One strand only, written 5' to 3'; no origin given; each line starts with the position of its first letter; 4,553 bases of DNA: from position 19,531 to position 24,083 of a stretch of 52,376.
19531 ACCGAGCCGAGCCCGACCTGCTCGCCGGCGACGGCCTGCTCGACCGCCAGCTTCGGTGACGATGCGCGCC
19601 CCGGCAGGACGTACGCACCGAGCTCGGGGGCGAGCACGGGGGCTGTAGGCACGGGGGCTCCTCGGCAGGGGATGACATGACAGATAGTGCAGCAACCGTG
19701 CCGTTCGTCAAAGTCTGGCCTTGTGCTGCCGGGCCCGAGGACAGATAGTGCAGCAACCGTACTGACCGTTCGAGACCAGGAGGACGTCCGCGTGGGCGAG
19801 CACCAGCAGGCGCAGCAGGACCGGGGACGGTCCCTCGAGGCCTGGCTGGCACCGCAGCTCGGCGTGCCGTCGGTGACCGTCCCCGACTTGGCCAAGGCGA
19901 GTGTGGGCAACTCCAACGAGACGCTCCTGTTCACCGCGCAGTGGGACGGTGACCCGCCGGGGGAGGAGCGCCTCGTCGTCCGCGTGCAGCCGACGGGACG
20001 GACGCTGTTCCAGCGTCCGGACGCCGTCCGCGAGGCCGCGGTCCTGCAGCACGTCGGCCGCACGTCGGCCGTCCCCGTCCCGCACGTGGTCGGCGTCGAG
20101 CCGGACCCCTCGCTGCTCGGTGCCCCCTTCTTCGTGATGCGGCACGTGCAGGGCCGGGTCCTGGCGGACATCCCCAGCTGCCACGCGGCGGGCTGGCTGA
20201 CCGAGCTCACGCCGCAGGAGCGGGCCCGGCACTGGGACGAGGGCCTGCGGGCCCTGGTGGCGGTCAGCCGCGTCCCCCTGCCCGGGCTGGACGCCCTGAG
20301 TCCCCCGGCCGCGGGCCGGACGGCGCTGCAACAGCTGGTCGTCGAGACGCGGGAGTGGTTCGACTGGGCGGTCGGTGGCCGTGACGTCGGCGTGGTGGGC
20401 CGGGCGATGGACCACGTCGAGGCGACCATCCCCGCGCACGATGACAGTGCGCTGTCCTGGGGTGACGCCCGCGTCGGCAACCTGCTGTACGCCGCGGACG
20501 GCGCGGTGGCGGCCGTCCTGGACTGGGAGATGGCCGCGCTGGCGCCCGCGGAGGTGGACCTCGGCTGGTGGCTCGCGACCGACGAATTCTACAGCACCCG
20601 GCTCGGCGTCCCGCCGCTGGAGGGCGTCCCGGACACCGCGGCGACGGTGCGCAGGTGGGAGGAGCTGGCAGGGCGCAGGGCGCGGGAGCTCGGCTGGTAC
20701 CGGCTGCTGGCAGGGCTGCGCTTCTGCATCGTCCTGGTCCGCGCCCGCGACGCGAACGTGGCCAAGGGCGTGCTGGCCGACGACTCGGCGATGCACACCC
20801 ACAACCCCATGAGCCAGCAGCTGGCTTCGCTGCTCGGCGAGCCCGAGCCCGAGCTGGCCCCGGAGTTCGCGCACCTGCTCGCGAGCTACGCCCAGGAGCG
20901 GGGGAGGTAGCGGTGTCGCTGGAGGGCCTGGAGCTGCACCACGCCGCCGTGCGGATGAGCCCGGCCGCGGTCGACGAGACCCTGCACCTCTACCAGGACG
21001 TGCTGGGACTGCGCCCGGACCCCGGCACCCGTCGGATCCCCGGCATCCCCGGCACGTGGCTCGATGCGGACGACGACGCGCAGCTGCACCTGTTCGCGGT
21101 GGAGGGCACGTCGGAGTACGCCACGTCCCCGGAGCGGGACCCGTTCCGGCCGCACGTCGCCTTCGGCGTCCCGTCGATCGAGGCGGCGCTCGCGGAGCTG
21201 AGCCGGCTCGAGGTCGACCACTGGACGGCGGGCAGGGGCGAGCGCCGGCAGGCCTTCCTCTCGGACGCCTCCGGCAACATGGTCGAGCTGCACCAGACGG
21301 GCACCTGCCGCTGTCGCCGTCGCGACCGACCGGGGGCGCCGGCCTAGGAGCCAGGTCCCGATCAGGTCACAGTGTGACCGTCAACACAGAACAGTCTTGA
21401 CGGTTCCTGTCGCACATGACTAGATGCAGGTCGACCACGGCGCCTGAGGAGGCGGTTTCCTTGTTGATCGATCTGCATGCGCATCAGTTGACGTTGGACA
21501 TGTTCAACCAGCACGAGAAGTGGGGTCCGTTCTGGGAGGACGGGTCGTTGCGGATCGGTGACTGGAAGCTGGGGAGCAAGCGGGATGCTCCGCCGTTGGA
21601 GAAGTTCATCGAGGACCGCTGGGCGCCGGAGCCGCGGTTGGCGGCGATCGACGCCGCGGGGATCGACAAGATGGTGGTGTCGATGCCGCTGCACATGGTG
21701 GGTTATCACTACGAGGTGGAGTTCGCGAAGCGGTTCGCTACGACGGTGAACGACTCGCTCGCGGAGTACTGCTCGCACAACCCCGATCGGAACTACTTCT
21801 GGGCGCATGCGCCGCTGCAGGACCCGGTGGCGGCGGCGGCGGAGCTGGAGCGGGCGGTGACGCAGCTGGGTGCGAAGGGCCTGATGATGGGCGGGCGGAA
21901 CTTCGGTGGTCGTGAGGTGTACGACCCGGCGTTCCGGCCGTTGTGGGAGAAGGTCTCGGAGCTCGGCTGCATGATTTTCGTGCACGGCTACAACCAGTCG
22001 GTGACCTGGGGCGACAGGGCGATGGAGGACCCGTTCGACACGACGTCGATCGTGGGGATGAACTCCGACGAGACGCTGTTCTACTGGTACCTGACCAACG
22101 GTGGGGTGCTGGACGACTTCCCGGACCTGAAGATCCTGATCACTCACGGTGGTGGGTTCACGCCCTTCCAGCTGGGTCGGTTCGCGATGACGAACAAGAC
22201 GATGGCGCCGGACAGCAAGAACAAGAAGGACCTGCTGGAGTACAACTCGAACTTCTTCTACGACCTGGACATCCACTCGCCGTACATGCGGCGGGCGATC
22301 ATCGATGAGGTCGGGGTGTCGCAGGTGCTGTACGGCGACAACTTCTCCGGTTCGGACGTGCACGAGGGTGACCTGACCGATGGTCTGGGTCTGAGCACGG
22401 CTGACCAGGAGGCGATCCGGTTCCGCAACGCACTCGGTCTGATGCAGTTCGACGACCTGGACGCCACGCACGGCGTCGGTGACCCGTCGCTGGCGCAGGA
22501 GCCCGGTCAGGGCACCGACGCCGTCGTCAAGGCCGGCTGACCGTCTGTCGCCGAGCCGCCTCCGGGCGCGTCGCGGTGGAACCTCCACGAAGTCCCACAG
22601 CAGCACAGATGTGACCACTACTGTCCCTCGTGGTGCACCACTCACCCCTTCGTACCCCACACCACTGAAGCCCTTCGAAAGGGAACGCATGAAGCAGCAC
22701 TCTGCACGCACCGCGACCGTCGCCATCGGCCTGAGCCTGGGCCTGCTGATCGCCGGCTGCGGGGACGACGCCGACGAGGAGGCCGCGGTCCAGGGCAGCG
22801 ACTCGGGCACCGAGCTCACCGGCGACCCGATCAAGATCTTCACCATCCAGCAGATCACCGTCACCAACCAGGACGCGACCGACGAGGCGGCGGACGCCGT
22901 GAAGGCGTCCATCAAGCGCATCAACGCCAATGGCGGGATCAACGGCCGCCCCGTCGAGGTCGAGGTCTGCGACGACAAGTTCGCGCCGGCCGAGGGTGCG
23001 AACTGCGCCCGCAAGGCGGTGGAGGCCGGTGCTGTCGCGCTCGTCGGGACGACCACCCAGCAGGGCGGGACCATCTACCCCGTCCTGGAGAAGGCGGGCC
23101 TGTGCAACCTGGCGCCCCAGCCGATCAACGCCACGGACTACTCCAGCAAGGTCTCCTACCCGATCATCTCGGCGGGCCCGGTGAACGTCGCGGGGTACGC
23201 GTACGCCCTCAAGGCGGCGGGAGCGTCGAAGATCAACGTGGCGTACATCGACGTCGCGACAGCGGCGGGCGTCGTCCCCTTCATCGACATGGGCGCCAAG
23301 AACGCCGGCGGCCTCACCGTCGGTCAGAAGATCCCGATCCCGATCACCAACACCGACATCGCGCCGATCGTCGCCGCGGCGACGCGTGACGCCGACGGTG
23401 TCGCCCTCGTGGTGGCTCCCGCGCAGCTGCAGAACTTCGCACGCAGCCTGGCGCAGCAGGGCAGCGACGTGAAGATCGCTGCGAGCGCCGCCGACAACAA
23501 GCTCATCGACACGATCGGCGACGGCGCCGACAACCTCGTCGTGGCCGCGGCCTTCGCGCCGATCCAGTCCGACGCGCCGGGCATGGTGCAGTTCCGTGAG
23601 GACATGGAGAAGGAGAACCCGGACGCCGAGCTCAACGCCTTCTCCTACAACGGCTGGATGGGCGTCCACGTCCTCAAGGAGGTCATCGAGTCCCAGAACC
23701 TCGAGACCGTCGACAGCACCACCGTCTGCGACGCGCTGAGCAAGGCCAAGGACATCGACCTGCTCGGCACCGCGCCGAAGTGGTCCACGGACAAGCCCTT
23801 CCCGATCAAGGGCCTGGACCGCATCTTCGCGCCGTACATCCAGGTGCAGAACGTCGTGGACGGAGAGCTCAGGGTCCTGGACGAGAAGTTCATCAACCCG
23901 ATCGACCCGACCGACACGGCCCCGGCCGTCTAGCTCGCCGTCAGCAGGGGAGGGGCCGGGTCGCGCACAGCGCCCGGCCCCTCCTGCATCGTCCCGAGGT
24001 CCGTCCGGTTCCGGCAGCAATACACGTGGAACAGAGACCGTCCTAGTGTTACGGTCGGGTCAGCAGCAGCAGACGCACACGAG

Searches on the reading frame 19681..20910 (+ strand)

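Call 47: search_protein_families(library=pfam, proteins=[window:19681-20910:+], max_evalue=0.001)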
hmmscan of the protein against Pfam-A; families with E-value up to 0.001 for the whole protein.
window:19681-20910:+ (409 aa): 1 family
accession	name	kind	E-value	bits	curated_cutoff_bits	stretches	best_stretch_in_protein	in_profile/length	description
PF01636.29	APH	-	4e-22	79.6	23.2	1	74-306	6-215/239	Phosphotransferase enzyme family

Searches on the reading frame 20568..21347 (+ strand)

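Call 47: search_protein_families(library=pfam, proteins=[window:20568-21347:+], max_evalue=0.001)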
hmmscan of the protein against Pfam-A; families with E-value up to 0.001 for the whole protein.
window:20568-21347:+ (259 aa): 1 family
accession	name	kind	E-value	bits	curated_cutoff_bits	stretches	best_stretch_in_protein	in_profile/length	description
PF00903.31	Glyoxalase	-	4.1e-05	24.4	20.6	1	133-241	10-121/121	Glyoxalase/Bleomycin resistance protein/Dioxygenase superfamily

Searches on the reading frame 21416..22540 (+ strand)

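Call 47: search_protein_families(library=pfam, proteins=[window:21416-22540:+], max_evalue=0.001)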
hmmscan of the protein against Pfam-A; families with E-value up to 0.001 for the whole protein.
window:21416-22540:+ (374 aa): 1 family
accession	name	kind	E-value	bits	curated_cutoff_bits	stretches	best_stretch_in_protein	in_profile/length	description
PF04909.20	Amidohydro_2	-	1e-23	85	26.4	1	18-339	1-283/289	Amidohydrolase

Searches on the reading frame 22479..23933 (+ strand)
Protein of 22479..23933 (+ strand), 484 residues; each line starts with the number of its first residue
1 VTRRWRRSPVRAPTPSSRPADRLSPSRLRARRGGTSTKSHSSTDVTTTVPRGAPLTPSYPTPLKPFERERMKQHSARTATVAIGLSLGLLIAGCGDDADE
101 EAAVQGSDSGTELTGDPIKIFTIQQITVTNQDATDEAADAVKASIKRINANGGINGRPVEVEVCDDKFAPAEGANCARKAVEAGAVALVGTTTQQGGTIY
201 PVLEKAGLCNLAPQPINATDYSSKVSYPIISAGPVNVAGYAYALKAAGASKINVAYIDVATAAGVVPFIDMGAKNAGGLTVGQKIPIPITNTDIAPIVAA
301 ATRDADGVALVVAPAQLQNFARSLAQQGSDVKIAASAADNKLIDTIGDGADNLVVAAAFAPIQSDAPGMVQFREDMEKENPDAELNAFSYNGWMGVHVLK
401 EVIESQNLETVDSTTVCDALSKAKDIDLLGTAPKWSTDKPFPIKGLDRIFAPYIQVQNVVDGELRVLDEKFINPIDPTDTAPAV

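Call 5: search_protein_families(library=pfam, proteins=[window:22479-23933:+], max_evalue=0.01)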
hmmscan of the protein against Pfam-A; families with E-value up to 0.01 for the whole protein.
window:22479-23933:+ (484 aa): 2 families
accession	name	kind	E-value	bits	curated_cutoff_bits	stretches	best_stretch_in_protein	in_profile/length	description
PF13458.12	Peripla_BP_6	-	5.7e-39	135.2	31.7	1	131-437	15-324/343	Periplasmic binding protein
PF13433.12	Peripla_BP_5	-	3e-05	23.7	27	1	136-404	19-292/363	Periplasmic binding protein domain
